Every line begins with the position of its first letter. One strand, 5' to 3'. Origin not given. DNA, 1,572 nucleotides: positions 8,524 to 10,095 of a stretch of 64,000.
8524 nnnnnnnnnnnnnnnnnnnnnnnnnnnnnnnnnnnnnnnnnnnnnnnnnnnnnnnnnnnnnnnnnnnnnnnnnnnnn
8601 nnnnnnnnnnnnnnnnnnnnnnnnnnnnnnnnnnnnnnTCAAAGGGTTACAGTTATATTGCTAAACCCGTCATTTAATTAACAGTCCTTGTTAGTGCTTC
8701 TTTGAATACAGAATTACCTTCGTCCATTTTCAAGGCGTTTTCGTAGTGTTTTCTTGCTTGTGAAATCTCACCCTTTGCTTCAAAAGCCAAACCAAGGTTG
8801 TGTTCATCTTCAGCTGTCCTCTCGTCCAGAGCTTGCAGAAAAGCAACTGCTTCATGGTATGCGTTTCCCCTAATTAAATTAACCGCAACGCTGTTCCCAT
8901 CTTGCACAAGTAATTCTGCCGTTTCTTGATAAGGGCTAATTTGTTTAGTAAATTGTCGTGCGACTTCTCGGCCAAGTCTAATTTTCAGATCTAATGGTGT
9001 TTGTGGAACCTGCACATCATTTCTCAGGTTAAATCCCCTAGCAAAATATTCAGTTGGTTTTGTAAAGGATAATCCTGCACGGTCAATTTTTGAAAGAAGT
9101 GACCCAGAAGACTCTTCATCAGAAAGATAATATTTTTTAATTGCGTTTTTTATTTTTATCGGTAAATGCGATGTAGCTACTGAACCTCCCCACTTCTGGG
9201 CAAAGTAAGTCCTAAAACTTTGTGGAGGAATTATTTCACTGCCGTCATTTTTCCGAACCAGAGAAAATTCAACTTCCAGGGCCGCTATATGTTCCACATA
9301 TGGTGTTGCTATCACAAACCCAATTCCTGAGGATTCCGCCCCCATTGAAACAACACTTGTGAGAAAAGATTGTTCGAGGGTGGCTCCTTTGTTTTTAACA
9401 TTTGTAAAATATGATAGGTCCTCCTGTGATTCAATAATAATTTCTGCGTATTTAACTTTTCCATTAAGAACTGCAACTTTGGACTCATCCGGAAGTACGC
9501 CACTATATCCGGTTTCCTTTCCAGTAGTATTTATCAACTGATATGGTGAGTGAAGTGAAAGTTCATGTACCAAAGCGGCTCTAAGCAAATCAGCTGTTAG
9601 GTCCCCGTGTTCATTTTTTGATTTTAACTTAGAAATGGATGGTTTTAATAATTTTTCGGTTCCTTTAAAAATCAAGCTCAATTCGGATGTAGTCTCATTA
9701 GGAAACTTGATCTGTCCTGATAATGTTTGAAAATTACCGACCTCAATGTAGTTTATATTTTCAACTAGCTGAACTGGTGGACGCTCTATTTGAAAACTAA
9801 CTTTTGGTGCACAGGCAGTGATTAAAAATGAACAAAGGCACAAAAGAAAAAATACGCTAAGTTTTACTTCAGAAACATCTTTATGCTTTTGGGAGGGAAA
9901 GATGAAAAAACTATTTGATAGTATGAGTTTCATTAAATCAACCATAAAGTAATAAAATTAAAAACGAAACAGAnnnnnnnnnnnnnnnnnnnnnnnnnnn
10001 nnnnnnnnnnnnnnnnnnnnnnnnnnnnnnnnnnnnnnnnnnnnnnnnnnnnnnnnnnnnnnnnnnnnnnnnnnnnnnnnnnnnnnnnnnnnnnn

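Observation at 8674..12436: Three tandem, co-oriented paralogous lipoproteins sharing a C-terminal ISPY + TPR module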

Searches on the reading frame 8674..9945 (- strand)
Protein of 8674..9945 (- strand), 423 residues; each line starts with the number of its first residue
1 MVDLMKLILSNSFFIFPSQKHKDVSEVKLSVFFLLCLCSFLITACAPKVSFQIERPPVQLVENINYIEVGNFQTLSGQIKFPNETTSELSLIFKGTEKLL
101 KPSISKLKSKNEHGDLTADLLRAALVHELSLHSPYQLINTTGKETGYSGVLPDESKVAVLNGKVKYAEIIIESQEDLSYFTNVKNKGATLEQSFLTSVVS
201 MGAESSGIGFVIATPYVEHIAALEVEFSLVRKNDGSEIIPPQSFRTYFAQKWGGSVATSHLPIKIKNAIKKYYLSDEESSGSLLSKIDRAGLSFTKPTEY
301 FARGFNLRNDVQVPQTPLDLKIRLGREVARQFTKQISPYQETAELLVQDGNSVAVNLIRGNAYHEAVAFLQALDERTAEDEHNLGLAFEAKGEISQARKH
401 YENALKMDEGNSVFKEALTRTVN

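Call 3: search_protein_families(library=pfam, proteins=[window:8674-9945:-], max_evalue=1)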
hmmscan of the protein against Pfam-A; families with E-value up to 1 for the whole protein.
window:8674-9945:- (423 aa): 8 families
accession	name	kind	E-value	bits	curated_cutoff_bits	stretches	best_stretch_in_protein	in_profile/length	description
PF00515.34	TPR_1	-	0.00012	22.2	27.8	1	383-411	6-34/34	Tetratricopeptide repeat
PF07719.23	TPR_2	-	0.00045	20.6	27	1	382-411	5-34/34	Tetratricopeptide repeat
PF13424.12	TPR_12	-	0.0057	17.3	30.1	1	363-409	26-76/77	Tetratricopeptide repeat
PF13181.12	TPR_8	-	0.015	15.8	25.7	1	382-410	5-33/34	Tetratricopeptide repeat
PF13176.12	TPR_7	-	0.045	14.3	27.9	1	382-410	3-33/36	Tetratricopeptide repeat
PF13414.12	TPR_11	-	0.045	13.9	26.8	1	385-409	1-25/42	TPR repeat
PF13428.12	TPR_14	-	0.072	14.3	23.5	1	384-417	7-40/44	Tetratricopeptide repeat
PF14559.12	TPR_19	-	0.18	12.6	25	0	390-414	3-27/68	Tetratricopeptide repeat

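Call 4: search_protein_families(library=ncbifam, proteins=[window:8674-9945:-], max_evalue=1)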
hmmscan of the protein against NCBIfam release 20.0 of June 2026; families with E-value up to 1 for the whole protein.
window:8674-9945:- (423 aa): 3 families
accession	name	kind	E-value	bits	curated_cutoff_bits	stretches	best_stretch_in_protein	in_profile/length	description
NF033758.1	gliding_GltE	equivalog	0.05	12.6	225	1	374-407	82-115/411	adventurous gliding motility TPR repeat lipoprotein GltE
TIGR02521.1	type_IV_pilW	equivalog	0.057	13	154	1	372-411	57-98/234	type IV pilus biogenesis/stability protein PilW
NF040959.1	MamA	equivalog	0.079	12.4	200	1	354-408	112-169/204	magnetosome protein MamA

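Call 10: search_solved_structures(query=window:8674-9945:-, max_evalue=10, show_alignments=1)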
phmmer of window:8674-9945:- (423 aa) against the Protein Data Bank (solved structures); distinct sequences matched with E-value up to 10: 36.
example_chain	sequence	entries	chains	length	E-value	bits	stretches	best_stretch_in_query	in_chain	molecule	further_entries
9qhb_A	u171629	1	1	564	5.4e-27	97.9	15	362-416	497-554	Engineered tetratricopeptide repeat protein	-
8bu0_A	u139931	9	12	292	5.1e-16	61.7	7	362-412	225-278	Consensus tetratricopeptide repeat protein | Crystal structure of an 8-repeat consensus TPR superhelix with Zinc. | Monomer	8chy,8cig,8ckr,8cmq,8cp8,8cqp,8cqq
9qhc_A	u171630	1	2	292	3.3e-15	59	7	362-410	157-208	Engineered tetratricopeptide repeat protein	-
8ch0_A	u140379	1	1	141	1.5e-08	37.2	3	361-409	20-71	Consensus tetratricopeptide repeat protein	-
2fo7_A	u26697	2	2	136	1.9e-08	36.8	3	361-409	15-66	SYNTHETIC CONSENSUS TPR PROTEIN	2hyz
1na0_A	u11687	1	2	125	4.2e-07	32.4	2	361-418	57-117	designed protein CTPR3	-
9gzg_A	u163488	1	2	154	4.3e-07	32.3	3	363-417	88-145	Engineered CTPR protein with glutamic acids for conductivity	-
7obi_A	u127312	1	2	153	2.3e-06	29.9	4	362-412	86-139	CTPR-rv4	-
6v8e_A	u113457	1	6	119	4.1e-05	25.8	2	373-418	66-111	Designed protein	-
5hrz_A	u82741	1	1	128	4.3e-05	25.8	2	373-418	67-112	TPR domain protein 1na0C3_3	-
1na3_A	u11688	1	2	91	5.6e-05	25.4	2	373-418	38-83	designed protein CTPR2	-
6vfj_B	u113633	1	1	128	0.00013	24.1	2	373-413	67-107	I53_dn5B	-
6vfh_A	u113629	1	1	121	0.00014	24.1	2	373-412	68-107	T33_dn10A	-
6vl6_A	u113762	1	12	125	0.00028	23.1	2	366-412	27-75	T33_dn2A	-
6vfi_B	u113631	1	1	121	0.00032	22.9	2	373-412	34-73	O43_dn18B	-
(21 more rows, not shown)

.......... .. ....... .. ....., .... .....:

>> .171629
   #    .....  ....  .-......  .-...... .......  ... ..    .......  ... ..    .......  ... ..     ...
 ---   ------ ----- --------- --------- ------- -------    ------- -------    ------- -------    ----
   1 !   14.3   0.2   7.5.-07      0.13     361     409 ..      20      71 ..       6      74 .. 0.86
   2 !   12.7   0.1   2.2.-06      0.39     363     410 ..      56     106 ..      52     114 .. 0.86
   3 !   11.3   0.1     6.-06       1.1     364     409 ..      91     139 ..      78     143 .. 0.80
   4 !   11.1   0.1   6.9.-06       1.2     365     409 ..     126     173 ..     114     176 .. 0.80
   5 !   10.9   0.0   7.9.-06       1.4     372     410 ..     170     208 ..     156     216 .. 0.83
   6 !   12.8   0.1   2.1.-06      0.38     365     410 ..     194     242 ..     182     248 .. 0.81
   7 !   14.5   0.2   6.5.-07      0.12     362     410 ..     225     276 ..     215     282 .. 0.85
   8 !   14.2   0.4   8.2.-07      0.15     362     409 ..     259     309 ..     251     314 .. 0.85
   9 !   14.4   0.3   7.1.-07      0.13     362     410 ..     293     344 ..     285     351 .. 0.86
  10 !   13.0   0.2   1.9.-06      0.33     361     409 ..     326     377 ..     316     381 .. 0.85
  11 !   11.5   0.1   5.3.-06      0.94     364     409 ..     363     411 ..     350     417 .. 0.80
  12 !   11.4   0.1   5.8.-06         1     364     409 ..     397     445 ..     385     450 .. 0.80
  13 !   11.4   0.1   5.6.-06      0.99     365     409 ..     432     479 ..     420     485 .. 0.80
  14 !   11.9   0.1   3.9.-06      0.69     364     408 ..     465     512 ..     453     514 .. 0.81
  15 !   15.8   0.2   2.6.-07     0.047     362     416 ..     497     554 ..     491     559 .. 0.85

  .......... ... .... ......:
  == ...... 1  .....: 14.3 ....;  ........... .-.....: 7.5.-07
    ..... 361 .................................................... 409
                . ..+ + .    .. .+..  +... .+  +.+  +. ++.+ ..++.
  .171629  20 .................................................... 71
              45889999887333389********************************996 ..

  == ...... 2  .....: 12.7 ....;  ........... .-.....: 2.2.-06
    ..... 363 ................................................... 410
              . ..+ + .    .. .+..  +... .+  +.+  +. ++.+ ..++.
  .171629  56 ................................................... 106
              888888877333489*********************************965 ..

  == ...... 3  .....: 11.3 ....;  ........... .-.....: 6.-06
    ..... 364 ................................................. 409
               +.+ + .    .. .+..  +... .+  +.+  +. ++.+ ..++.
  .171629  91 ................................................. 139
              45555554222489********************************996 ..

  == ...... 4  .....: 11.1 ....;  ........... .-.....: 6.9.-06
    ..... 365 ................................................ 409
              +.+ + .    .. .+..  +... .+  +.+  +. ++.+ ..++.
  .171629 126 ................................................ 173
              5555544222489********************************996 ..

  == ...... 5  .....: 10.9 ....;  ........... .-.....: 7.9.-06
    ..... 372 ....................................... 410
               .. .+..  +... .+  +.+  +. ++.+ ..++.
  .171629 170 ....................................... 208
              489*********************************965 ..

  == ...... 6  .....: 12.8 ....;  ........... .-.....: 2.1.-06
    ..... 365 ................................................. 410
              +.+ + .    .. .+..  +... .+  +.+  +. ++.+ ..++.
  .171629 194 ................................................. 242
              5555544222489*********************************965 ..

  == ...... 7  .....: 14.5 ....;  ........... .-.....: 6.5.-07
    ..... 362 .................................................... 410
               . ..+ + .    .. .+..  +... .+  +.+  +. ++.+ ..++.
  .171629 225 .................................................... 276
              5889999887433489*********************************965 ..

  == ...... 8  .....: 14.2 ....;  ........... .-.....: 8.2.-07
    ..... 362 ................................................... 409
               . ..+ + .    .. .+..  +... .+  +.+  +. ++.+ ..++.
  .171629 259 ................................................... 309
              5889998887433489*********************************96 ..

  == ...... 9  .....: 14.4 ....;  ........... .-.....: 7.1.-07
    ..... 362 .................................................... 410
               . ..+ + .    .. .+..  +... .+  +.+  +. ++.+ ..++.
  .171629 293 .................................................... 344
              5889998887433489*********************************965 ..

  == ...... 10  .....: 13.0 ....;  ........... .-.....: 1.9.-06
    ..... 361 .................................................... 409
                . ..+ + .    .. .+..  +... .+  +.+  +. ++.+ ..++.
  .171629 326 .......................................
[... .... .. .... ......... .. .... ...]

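Call 13: find_homologous_proteins(query=window:8674-9945:-)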
Query window:8674-9945:- (423 aa): 135 proteins with E <= 0.001 among 8000 candidates; the best 120 are listed.
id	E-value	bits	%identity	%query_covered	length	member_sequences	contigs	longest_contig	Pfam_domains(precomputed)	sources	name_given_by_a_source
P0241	6.0e-273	922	100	100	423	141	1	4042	-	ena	-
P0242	1.3e-215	734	80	99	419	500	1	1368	-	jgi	-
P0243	2.1e-211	720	79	99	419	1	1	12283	-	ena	-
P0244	6.8e-211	718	79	99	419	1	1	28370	-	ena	-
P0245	8.2e-211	718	79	99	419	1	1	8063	-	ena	-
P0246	2.5e-210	716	79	99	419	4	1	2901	-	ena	-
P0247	3.5e-210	716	79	99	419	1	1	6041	-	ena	-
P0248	6.1e-210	715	79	99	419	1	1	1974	-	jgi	jgi:hypothetical protein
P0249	6.7e-210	715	79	99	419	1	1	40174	-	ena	-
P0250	6.9e-210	715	79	99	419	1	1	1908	-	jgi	jgi:hypothetical protein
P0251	1.7e-209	714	79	99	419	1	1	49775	-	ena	-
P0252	2.4e-209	713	79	99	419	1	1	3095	-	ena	-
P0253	2.7e-209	713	79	99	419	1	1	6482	-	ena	-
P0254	2.7e-209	713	79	99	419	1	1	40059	-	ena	-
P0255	3.2e-209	713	80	99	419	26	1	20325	-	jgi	-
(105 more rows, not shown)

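Call 45: find_related_loci(query=A5, collection=genome_contigs, flank=6000)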
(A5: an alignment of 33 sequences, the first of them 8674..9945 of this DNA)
Query A5 (423 aa) in genome_contigs; peptide patterns used: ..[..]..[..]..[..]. (x = any residue, [..] = any of these).
58 stretches matched a pattern; 49 encode a relative of the query (tblastn E <= 1e-3); 47 distinct loci.
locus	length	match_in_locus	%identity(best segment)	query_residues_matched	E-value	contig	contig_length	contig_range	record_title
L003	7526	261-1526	80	2-423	0e+0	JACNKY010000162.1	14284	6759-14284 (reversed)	MAG: Proteobacteria bacterium isolate NIOZ-UU70 NIOZ-UU_NODE_5319_length_14284_cov_5.6725, whole genome shotgun sequence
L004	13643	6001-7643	79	3-423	0e+0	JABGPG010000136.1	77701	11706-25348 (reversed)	MAG: Deltaproteobacteria bacterium isolate co234_bin26 NODE_643_length_77701_cov_196.420588, whole genome shotgun sequen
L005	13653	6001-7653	69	4-423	0e+0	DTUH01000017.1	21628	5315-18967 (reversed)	MAG TPA_asm: Candidatus Lambdaproteobacteria bacterium isolate UWMA-0100 NODE_1118_length_21628_cov_8.395726, whole geno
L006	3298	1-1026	81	82-423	0e+0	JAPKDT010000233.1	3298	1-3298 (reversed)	MAG: SAR324 cluster bacterium isolate ANT-97 NODE_29501_length_3298_cov_11.842738, whole genome shotgun sequence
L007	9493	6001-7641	67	2-421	0e+0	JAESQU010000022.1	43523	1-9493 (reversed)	MAG: SAR324 cluster bacterium isolate NORP237 CoAssembly_566597, whole genome shotgun sequence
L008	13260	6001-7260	65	4-423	0e+0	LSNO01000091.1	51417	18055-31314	MAG: SAR324 cluster bacterium SAR324-CTD7B Contig147283, whole genome shotgun sequence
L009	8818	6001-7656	64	4-423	0e+0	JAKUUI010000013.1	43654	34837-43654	MAG: SAR324 cluster bacterium isolate ALOHA_A2.5_129 A2.5-SAR324-21_13, whole genome shotgun sequence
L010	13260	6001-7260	64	4-423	2e-178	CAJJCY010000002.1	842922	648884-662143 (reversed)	MAG: uncultured SAR324 cluster bacterium isolate FRAM18_bin343 genome assembly, contig: FRAM18_bin343-2, whole genome sh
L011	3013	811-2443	59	29-423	1e-167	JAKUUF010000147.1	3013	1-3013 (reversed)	MAG: SAR324 cluster bacterium isolate ALOHA_A2.5_126 A2.5-SAR324-19_147, whole genome shotgun sequence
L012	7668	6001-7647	60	29-421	5e-156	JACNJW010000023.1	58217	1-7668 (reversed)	MAG: SAR324 cluster bacterium isolate NIOZ-UU44 NIOZ-UU_NODE_481_length_58217_cov_32.9314, whole genome shotgun sequence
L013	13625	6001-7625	60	23-421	2e-155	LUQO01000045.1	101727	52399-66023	MAG: SAR324 cluster bacterium REDSEA-S27_B3 scaffold45, whole genome shotgun sequence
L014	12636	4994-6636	47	12-420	1e-117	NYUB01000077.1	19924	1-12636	MAG: Deltaproteobacteria bacterium isolate CPC53 67375, whole genome shotgun sequence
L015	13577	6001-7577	43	29-420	1e-104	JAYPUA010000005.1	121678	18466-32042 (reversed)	MAG: Deltaproteobacteria bacterium isolate 139589_S190_rosella_bins.tsv.111 NODE_87_length_121678_cov_14.373778, whole g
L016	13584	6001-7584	43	34-420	7e-104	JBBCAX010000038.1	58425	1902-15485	Deltaproteobacteria bacterium TL4 17951C00038.1, whole genome shotgun sequence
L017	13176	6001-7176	43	30-420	1e-103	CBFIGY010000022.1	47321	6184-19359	MAG: uncultured bacterium isolate Co_bin_836_permissive genome assembly, contig: Co_bin_836_permissive_c22, whole genome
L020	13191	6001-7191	37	26-420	1e-76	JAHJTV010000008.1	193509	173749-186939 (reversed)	MAG: bacterium isolate OS_PC_MetaG.mb.69 OS_PC_MetaG.mb.69_k141_34000, whole genome shotgun sequence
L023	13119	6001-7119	37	44-420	1e-72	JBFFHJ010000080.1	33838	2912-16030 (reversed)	MAG: bacterium isolate Mix_mud16.2022.02.20 k141_2186445_length_33838_cov_12.0000, whole genome shotgun sequence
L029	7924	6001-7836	35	31-423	3e-67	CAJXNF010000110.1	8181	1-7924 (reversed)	MAG TPA_asm: uncultured proteobacterium isolate SRR4030075_bin.2_MetaBAT_v2.12.1_MAG genome assembly, contig: NODE_3907_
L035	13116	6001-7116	31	28-420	6e-47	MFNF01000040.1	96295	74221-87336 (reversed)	MAG: Candidatus Lambdaproteobacteria bacterium RIFOXYD2_FULL_56_26 rifoxyd2_full_scaffold_41, whole genome shotgun seque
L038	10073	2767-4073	40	303-420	1e-12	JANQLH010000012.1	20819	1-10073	MAG: SAR324 cluster bacterium isolate PL25a_bin.53 k99_2686227, whole genome shotgun sequence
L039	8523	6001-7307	38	303-421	5e-11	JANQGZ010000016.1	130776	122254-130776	MAG: SAR324 cluster bacterium isolate PL23b_bin.72 k99_1458694, whole genome shotgun sequence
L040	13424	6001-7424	37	317-420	6e-10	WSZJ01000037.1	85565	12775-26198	MAG: Planctomycetota bacterium isolate X3_MetaBAT.40 scaffold_1024, whole genome shotgun sequence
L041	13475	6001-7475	33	324-420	2e-9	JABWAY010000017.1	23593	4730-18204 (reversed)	MAG: Candidatus Brocadiia bacterium isolate MAG_16 scaffold_2104, whole genome shotgun sequence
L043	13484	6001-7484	32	317-420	4e-9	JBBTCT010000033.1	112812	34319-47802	MAG: Planctomycetota bacterium isolate H51-bin301_1 H51_bin301_1_000000000033, whole genome shotgun sequence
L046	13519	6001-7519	31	320-420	6e-8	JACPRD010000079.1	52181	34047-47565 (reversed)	MAG: Planctomycetota bacterium isolate NC_groundwater_670_Ag_B-0.1um_68_49 B_1_S1_Biohub_coassembly_k141_1932788, whole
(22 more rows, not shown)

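Call 52: predict_structure(alignment_id=A5)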
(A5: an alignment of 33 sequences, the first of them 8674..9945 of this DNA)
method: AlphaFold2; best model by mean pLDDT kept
length: 423 residues; sequences in the alignment: 33
mean_pLDDT: 79.7   pTM: 0.69
mean pLDDT of the five models: 79.7, 79.3, 78.4, 77.3, 76.1
residues with pLDDT >= 90: 170; 70-90: 141; 50-70: 74; < 50: 38
segments of 3 or more residues with pLDDT < 50: 1-4, 6-18, 85-95, 277-284
pLDDT, mean of each block of 10 residues (from residue 1): 41 45 64 81 63 85 90 92 54 57 89 85 92 85 63 90 95 86 68 67 68 89 96 92 93 87 87 59 52 74 59 77 92 91 86 92 94 94 95 92 94 91 78
secondary structure, 60 per line:
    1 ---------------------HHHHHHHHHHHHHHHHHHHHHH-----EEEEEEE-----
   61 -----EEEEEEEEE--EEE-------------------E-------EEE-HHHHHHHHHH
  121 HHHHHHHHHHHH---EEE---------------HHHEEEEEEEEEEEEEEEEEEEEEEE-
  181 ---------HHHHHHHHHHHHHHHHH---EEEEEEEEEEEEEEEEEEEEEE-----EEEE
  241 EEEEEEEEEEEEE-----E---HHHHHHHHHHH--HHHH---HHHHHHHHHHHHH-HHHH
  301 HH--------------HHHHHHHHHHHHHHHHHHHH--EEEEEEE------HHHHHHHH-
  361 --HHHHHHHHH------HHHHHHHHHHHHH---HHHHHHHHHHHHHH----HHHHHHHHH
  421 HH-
elements in order: H22-43 E49-55 E66-74 E77-79 E107-109 H111-132 E136-138 E157-179 H190-206 E210-231 E237-253 H263-273 H276-279 H283-295 H297-302 H317-336 E339-345 H352-359 H363-371 H378-390 H394-407 H412-422

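Call 68: fold_search(model_id=the predicted structure, library=pdb)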
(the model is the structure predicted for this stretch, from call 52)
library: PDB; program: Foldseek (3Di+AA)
matches with E <= 10: 1170; with E <= 0.001: 10
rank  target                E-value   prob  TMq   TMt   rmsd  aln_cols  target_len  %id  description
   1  8t8d_B                5.1e-05  0.99  0.17  0.31  18.8       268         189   10  Structure of Helicobacter pylori adhesin A, HpaA (released 2024-01-31)
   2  8t8d_A                8.5e-05  0.97  0.17  0.29  16.4       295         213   12  Structure of Helicobacter pylori adhesin A, HpaA (released 2024-01-31)
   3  8t8d_D                1.6e-04  0.96  0.16  0.30  14.4       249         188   12  Structure of Helicobacter pylori adhesin A, HpaA (released 2024-01-31)
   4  8t8d_C                2.0e-04  0.97  0.17  0.28  15.9       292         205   12  Structure of Helicobacter pylori adhesin A, HpaA (released 2024-01-31)
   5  4uv2_A                4.6e-04  0.97  0.16  0.27  14.6       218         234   11  Structure of the curli transport lipoprotein CsgG in a non-lipidated, pre-pore conformation (released 2014-09-24)
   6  4uv2_F                5.7e-04  0.99  0.17  0.29  13.2       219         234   13  Structure of the curli transport lipoprotein CsgG in a non-lipidated, pre-pore conformation (released 2014-09-24)
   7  4uv2_N                6.1e-04  0.97  0.17  0.28  13.5       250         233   11  Structure of the curli transport lipoprotein CsgG in a non-lipidated, pre-pore conformation (released 2014-09-24)
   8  6l7c_A                6.4e-04  0.98  0.21  0.33  16.2       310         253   10  CsgFG complex with substrate CsgAN6 peptide in Curli biogenesis system (released 2020-01-15)
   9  6l7a_A                6.8e-04  0.95  0.20  0.31  16.1       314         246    9  CsgFG complex in Curli biogenesis system (released 2020-01-15)
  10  4uv2_E                7.2e-04  0.99  0.18  0.29  13.4       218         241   14  Structure of the curli transport lipoprotein CsgG in a non-lipidated, pre-pore conformation (released 2014-09-24)
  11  4uv2_D                1.1e-03  0.91  0.18  0.30  17.3       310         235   10  Structure of the curli transport lipoprotein CsgG in a non-lipidated, pre-pore conformation (released 2014-09-24)
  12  4uv2_J                1.4e-03  0.99  0.17  0.31  14.1       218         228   10  Structure of the curli transport lipoprotein CsgG in a non-lipidated, pre-pore conformation (released 2014-09-24)
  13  4uv2_G                1.6e-03  0.75  0.17  0.27  17.0       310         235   11  Structure of the curli transport lipoprotein CsgG in a non-lipidated, pre-pore conformation (released 2014-09-24)
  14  3bgh_A                1.9e-03  0.93  0.19  0.34  15.6       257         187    8  Crystal structure of putative neuraminyllactose-binding hemagglutinin homolog from Helicobacter pylori (released 2007-12-11)
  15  4uv2_I                2.3e-03  0.87  0.19  0.31  17.0       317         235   11  Structure of the curli transport lipoprotein CsgG in a non-lipidated, pre-pore conformation (released 2014-09-24)
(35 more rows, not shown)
